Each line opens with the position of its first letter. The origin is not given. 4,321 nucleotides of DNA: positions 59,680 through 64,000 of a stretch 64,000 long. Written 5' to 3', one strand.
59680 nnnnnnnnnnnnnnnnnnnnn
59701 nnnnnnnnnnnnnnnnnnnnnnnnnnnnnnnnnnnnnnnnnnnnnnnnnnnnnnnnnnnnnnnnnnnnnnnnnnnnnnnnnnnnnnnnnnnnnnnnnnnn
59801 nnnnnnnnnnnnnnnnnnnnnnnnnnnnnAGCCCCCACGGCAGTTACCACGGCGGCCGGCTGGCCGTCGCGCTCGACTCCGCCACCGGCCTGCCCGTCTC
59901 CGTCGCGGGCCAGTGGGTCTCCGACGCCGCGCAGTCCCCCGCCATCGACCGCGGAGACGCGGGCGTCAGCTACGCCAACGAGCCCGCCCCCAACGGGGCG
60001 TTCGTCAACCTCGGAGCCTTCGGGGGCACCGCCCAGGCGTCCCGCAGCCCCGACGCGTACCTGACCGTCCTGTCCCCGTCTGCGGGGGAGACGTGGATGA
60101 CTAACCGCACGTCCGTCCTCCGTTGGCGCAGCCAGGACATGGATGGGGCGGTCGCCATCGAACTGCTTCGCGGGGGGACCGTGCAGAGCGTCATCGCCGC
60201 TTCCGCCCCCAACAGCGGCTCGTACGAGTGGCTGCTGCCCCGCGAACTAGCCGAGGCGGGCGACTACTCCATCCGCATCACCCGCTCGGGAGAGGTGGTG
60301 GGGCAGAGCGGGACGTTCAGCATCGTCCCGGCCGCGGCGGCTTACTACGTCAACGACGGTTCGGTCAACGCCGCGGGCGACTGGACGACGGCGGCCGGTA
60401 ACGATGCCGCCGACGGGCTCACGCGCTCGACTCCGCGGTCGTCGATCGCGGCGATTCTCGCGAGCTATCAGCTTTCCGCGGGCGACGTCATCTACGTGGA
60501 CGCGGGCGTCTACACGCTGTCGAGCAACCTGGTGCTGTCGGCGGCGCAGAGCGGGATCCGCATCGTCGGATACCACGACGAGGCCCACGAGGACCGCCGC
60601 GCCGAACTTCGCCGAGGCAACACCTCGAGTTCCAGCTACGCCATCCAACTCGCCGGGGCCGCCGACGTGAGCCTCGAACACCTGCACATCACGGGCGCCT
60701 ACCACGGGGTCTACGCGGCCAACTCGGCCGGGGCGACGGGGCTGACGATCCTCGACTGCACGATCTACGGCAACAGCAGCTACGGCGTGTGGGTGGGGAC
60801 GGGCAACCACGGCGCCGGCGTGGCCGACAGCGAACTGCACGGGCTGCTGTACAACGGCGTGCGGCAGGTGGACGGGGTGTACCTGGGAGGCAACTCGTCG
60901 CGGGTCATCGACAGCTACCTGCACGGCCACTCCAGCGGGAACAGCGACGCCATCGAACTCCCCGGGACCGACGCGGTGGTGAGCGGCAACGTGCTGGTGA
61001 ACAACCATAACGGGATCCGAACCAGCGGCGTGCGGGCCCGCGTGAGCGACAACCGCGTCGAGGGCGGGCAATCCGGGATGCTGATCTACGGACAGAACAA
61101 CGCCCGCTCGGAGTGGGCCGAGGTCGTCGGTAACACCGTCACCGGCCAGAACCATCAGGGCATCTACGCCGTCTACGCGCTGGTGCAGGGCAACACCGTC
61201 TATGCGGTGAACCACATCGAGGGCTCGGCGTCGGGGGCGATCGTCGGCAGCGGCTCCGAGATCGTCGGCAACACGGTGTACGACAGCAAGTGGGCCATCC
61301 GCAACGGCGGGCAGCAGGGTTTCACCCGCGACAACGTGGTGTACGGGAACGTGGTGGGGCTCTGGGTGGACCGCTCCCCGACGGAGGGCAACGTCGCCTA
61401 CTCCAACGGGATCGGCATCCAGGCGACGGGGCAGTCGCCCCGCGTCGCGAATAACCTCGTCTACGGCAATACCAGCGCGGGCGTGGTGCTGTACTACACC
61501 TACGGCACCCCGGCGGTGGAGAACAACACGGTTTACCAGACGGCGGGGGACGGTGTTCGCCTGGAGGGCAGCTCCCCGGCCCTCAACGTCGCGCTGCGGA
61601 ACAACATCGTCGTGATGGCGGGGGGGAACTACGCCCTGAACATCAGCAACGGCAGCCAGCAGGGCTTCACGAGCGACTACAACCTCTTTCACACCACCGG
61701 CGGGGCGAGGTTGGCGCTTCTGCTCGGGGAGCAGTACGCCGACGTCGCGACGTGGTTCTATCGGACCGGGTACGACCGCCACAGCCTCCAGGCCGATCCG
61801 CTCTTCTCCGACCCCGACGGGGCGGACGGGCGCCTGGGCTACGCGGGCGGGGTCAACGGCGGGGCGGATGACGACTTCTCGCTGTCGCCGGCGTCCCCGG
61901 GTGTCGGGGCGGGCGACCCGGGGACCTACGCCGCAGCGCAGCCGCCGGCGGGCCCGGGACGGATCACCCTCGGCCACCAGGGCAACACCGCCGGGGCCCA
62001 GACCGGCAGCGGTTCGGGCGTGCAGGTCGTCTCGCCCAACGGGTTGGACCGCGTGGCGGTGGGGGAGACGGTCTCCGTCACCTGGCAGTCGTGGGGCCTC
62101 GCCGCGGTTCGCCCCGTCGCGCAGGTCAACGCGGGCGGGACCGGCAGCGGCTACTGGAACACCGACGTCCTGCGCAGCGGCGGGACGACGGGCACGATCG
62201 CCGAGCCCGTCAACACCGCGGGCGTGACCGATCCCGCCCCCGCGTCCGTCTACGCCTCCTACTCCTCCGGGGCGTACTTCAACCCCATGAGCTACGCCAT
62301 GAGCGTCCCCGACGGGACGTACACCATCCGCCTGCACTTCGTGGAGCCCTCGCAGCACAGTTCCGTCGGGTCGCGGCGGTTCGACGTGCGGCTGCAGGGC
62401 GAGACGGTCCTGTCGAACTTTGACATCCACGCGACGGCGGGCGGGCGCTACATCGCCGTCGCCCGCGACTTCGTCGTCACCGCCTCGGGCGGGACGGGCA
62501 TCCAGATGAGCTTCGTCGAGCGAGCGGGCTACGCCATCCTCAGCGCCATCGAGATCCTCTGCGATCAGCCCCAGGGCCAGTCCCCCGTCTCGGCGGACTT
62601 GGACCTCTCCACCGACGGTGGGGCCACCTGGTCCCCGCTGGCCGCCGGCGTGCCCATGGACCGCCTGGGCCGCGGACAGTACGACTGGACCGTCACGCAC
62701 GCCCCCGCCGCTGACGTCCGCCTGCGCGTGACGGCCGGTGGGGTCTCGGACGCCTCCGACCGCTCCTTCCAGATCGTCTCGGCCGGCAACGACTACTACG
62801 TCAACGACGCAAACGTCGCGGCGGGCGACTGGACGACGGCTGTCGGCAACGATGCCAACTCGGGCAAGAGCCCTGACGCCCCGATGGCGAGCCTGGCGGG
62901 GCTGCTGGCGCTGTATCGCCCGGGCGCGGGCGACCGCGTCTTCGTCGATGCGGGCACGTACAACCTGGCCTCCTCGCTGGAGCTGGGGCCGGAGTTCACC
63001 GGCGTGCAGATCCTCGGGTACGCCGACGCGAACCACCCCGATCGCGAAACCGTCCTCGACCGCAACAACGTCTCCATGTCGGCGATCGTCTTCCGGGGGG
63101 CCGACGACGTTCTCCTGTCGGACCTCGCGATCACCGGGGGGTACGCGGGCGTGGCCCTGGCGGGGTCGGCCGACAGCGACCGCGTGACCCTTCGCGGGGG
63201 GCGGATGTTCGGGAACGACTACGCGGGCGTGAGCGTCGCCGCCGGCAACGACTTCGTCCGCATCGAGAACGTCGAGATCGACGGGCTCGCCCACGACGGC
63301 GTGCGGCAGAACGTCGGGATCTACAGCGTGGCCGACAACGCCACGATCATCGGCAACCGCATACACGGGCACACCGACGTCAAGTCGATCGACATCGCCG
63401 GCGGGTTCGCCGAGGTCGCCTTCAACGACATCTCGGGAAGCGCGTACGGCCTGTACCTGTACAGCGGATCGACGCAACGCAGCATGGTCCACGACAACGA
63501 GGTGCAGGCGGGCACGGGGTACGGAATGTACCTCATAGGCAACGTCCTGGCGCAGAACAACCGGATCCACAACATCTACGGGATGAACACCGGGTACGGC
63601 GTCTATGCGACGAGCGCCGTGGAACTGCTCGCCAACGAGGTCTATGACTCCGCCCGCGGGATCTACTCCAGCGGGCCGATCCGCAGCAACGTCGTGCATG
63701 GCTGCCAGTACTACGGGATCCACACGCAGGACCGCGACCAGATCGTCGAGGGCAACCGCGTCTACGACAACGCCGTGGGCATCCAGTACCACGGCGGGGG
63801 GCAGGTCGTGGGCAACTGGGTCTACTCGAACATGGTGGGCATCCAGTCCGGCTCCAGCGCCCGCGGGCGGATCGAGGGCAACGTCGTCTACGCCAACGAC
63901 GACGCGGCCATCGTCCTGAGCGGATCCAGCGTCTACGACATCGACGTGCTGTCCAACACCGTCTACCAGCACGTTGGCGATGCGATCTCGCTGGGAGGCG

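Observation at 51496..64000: Giant gene built from tandem roughly 2.0-2.4 kb modules with about 85 % DNA identity between neighbours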

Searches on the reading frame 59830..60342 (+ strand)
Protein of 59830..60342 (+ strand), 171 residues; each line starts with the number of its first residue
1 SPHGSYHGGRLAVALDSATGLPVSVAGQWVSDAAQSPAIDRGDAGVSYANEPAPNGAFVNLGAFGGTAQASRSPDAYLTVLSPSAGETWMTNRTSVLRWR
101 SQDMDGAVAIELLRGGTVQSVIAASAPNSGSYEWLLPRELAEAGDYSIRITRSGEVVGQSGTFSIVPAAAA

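Call 71: search_protein_families(library=pfam, proteins=[window:59830-60342:+], max_evalue=1)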
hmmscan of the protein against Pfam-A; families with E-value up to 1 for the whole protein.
window:59830-60342:+ (171 aa): 2 families
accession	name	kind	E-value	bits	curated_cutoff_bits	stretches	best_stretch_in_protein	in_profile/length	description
PF10342.15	Kre9_KNH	-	3.9e-09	37.6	24.6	1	82-165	1-94/94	Kre9/KNH-like N-terminal Ig-like domain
PF17957.7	Big_7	-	0.018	16.1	24.1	1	79-149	4-69/70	Bacterial Ig domain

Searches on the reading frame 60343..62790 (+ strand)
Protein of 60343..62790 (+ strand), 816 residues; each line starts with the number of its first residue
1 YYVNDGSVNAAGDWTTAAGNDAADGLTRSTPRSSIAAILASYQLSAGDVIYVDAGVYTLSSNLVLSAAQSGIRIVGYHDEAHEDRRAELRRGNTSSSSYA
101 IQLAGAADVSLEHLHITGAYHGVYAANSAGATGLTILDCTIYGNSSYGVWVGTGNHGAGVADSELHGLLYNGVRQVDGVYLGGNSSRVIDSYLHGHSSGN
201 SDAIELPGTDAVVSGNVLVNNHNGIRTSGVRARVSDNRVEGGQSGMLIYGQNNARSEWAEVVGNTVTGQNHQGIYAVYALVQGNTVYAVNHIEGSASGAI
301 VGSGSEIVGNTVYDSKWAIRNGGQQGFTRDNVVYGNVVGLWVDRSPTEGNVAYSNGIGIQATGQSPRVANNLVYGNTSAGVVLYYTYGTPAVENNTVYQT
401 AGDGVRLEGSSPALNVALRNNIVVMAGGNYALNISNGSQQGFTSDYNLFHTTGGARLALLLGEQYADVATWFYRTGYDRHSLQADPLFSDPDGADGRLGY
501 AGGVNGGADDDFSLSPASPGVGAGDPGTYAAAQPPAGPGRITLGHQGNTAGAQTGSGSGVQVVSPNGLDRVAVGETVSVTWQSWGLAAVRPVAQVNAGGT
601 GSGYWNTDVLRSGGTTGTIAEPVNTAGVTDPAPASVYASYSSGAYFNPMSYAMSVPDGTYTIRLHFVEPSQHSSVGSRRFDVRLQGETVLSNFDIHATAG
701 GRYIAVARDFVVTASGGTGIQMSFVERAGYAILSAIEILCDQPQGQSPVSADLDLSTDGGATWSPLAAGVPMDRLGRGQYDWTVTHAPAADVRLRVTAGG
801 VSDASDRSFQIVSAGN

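Call 10: search_protein_families(library=pfam, proteins=[window:60343-62790:+], max_evalue=0.01)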
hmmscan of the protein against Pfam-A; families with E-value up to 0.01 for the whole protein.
window:60343-62790:+ (816 aa): 3 families
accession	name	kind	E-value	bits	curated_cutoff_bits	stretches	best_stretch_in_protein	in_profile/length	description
PF13229.12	Beta_helix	-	9.1e-19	68.1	25.9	3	303-439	8-149/158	Right handed beta helix region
PF11721.14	Malectin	-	1.3e-13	51.7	23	1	625-715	46-131/163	Malectin domain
PF12819.13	Malectin_like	-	1.8e-05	24.6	24.5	1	633-738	219-328/331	Malectin-like domain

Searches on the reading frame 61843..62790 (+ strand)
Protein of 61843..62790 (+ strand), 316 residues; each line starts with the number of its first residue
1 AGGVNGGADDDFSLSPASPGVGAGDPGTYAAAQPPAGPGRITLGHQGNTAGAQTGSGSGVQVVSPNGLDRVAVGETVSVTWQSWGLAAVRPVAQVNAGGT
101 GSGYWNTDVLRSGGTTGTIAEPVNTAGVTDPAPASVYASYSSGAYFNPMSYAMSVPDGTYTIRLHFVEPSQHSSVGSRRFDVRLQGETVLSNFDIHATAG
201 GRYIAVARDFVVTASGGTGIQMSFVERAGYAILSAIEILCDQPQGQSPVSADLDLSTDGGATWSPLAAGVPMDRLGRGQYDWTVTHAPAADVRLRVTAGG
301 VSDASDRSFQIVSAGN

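Call 71: search_protein_families(library=pfam, proteins=[window:61843-62790:+], max_evalue=1)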
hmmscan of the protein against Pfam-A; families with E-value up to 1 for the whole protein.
window:61843-62790:+ (316 aa): 4 families
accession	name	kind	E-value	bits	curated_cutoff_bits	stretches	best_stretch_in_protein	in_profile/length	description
PF11721.14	Malectin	-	3.5e-14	53.5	23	1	105-215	20-131/163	Malectin domain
PF12819.13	Malectin_like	-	3.8e-06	26.8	24.5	1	132-238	218-328/331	Malectin-like domain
PF02012.26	BNR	-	0.092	13.2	27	1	256-265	3-12/12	BNR/Asp-box repeat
PF04234.18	CopC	-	0.15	13.5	23.3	0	125-182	34-92/92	CopC domain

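Call 81: predict_structure(alignment_id=A5)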
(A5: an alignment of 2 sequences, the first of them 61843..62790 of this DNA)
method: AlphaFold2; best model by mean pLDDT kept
length: 316 residues; sequences in the alignment: 2
mean_pLDDT: 44.7   pTM: 0.38
mean pLDDT of the five models: 44.7, 36.9, 35.1, 34.4, 34.3
residues with pLDDT >= 90: 0; 70-90: 16; 50-70: 116; < 50: 184
segments of 3 or more residues with pLDDT < 50: 1-71, 83-149, 169-177, 196-205, 226-229, 243-247, 301-316
pLDDT, mean of each block of 10 residues (from residue 1): 28 25 27 27 25 28 36 60 40 35 27 28 28 39 39 56 57 45 58 49 52 60 53 52 50 70 76 58 63 62 39 36
secondary structure, 60 per line:
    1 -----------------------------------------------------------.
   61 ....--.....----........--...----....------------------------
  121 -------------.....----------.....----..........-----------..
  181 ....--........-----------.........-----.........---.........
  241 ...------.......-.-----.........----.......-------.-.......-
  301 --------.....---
elements in order: E60-64 E67-71 E76-83 E93-96 H134-138 E149-153 E158-167 E179-184 E187-194 E206-214 E220-228 E232-243 E250-256 E264-272 E277-283 E293-299 E309-313

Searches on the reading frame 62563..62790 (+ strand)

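Call 71: search_protein_families(library=pfam, proteins=[window:62563-62790:+], max_evalue=1)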
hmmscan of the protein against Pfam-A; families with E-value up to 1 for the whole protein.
window:62563-62790:+ (76 aa): 1 family
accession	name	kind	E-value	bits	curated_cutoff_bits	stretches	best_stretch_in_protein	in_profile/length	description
PF02012.26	BNR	-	0.0085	16.4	27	1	16-25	3-12/12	BNR/Asp-box repeat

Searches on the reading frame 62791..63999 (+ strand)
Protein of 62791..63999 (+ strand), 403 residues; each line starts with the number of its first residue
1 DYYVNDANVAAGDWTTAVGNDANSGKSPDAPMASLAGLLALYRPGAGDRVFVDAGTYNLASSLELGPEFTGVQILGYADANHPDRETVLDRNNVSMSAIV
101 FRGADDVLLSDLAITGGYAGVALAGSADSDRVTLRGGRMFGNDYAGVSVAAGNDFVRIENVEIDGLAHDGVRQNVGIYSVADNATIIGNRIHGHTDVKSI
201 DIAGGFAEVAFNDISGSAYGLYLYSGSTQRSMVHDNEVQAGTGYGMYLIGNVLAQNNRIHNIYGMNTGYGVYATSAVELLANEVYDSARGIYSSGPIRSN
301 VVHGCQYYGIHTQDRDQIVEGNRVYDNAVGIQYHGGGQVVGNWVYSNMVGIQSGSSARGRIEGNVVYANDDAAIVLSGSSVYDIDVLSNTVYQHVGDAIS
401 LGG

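Call 10: search_protein_families(library=pfam, proteins=[window:62791-63999:+], max_evalue=0.01)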
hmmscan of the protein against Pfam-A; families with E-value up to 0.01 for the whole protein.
window:62791-63999:+ (403 aa): 1 family
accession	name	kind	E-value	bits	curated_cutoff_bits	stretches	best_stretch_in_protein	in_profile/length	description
PF05048.19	NosD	-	1.2e-16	61.2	23.6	3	257-393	8-148/212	Periplasmic copper-binding protein (NosD)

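Call 11: find_related_loci(query=window:62791-63999:+, collection=genome_contigs, flank=10000)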
Query window:62791-63999:+ (403 aa) in genome_contigs; peptide patterns used: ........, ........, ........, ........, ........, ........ (x = any residue, [..] = any of these).
27 stretches matched a pattern; 1 encode a relative of the query (tblastn E <= 1e-3); 1 distinct loci.
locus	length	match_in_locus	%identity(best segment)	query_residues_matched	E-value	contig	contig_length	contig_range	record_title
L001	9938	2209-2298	47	286-315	3e-5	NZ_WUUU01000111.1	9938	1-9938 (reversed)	Halobacterium bonnevillei strain PCN9 Ga0336688_1111, whole genome shotgun sequence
